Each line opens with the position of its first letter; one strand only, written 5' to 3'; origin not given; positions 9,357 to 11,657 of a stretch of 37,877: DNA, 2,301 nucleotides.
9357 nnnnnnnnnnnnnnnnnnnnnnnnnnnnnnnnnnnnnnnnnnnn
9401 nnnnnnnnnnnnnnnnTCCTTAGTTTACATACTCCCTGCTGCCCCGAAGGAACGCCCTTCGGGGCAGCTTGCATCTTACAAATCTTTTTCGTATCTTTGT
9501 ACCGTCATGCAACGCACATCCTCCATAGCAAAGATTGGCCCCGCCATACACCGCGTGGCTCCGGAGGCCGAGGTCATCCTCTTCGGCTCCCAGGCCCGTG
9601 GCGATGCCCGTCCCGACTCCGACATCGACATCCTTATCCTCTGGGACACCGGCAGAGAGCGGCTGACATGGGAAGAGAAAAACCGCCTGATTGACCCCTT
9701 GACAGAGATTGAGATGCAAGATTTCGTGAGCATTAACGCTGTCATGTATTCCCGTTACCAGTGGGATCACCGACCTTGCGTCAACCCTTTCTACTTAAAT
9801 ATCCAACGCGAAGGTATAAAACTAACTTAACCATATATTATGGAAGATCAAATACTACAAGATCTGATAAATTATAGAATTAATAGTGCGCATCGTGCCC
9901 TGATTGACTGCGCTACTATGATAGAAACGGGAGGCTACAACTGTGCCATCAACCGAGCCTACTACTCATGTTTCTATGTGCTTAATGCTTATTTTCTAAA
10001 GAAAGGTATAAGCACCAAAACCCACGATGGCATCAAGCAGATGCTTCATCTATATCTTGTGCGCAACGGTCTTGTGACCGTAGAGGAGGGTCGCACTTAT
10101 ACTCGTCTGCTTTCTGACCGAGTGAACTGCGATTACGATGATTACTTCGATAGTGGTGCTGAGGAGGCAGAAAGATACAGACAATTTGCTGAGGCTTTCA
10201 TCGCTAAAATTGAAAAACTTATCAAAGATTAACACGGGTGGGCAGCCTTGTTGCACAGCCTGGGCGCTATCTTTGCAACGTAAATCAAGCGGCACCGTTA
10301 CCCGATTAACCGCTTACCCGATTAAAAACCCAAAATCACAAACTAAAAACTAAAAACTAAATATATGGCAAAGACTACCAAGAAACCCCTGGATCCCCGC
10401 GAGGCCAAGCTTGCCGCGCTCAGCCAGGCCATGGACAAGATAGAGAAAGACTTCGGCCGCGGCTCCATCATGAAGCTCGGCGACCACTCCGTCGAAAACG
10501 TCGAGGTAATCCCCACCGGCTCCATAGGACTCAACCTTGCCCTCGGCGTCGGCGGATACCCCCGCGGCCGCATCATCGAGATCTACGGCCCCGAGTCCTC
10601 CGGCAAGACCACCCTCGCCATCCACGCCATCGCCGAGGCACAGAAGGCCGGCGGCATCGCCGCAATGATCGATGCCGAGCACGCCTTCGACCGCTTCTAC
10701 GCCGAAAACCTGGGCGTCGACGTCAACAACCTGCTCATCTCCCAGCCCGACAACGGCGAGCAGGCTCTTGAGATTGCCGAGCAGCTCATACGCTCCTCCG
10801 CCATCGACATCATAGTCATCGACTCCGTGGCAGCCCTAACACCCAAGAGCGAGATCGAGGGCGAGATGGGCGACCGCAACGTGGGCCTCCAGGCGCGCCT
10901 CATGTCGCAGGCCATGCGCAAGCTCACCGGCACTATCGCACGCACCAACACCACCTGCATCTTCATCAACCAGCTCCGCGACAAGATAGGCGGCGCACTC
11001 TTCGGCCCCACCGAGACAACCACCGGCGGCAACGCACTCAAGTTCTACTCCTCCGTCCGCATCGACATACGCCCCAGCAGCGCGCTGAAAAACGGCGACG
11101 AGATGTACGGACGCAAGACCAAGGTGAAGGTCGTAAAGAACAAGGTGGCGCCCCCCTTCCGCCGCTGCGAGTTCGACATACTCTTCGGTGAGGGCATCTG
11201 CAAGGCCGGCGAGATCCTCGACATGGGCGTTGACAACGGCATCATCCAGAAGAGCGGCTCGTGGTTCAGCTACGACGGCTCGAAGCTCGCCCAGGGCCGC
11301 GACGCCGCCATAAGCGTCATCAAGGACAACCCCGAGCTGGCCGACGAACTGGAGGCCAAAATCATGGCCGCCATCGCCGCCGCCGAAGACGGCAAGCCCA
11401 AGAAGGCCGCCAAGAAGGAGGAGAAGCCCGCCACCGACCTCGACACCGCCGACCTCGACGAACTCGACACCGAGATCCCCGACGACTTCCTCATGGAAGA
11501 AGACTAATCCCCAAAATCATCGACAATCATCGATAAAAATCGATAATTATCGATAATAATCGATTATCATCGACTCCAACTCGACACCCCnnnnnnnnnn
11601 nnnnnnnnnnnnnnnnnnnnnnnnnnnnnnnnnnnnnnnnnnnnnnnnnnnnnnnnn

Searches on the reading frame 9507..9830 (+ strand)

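Call 62: search_protein_families(library=pfam, proteins=[window:9507-9830:+], max_evalue=0.01)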
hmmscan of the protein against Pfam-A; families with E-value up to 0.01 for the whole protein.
window:9507-9830:+ (107 aa): 3 families
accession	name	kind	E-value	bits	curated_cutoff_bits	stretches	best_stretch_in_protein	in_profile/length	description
PF01909.29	NTP_transf_2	-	6.9e-11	42.8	21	1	19-57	13-51/93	Nucleotidyltransferase domain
PF18765.7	Polbeta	-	5.2e-10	39.8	26.9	1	23-77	16-70/93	Polymerase beta, Nucleotidyltransferase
PF22600.2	MTPAP-like_central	-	0.00014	22.4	27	1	3-58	22-76/139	Poly(A) RNA polymerase, mitochondrial-like, central palm domain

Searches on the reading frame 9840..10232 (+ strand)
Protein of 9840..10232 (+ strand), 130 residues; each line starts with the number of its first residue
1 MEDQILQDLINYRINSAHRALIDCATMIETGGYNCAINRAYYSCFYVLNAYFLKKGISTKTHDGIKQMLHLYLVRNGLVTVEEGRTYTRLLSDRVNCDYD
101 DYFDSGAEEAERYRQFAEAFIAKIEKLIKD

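Call 62: search_protein_families(library=pfam, proteins=[window:9840-10232:+], max_evalue=0.01)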
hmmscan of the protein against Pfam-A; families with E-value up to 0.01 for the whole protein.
window:9840-10232:+ (130 aa): 1 family
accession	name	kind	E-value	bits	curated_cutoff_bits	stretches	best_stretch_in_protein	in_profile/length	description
PF05168.19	HEPN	-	4.2e-15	56.4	22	1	12-126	3-116/117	HEPN domain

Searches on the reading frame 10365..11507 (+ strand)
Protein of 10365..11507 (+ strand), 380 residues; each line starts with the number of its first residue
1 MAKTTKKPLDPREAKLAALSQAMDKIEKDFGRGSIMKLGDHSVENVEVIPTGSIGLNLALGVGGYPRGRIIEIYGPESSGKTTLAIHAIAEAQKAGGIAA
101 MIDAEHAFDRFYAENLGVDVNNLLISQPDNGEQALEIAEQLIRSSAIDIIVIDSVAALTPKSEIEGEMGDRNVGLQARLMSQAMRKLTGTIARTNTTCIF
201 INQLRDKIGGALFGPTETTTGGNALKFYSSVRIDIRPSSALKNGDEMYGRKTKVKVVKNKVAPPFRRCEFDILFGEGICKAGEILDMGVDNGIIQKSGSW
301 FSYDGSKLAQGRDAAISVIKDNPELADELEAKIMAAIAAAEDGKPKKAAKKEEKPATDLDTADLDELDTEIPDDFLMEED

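Call 33: search_protein_families(library=pfam, proteins=[window:10365-11507:+], max_evalue=0.001)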
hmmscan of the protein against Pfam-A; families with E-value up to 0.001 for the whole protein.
window:10365-11507:+ (380 aa): 7 families
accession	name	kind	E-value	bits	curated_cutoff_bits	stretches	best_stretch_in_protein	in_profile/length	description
PF00154.27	RecA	-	3.2e-132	440.2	27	1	18-278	2-261/262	recA bacterial DNA recombination protein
PF21096.2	RecA_C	-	2.2e-24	85.8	27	1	282-337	1-56/57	RecA C-terminal domain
PF06745.19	ATPase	-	4.6e-08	33.2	26.6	1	50-206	2-166/231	KaiC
PF08423.17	Rad51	-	1.1e-07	31.8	22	1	47-237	6-211/244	Rad51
PF13479.12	AAA_24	-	0.00018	21.8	27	1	71-159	5-77/195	AAA domain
PF13481.12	AAA_25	-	0.00062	19.9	27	0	65-162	30-159/195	AAA domain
PF13191.12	AAA_16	-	0.00072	20.5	32.6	0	66-201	22-138/167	AAA ATPase domain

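Call 63: list_cluster_members(proteins=[P0001, window:10365-11507:+])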
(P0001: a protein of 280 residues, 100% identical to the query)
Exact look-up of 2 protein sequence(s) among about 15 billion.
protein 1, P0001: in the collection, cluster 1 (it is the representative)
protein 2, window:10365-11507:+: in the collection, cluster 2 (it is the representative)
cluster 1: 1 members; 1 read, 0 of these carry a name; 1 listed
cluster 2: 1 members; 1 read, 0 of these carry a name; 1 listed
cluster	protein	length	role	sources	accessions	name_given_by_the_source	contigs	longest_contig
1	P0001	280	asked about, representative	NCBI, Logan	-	-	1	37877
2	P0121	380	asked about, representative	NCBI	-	-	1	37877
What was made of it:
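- Tried and rejected: The clusters are singletons without names (call 63), and a genome-wide count was not possible.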
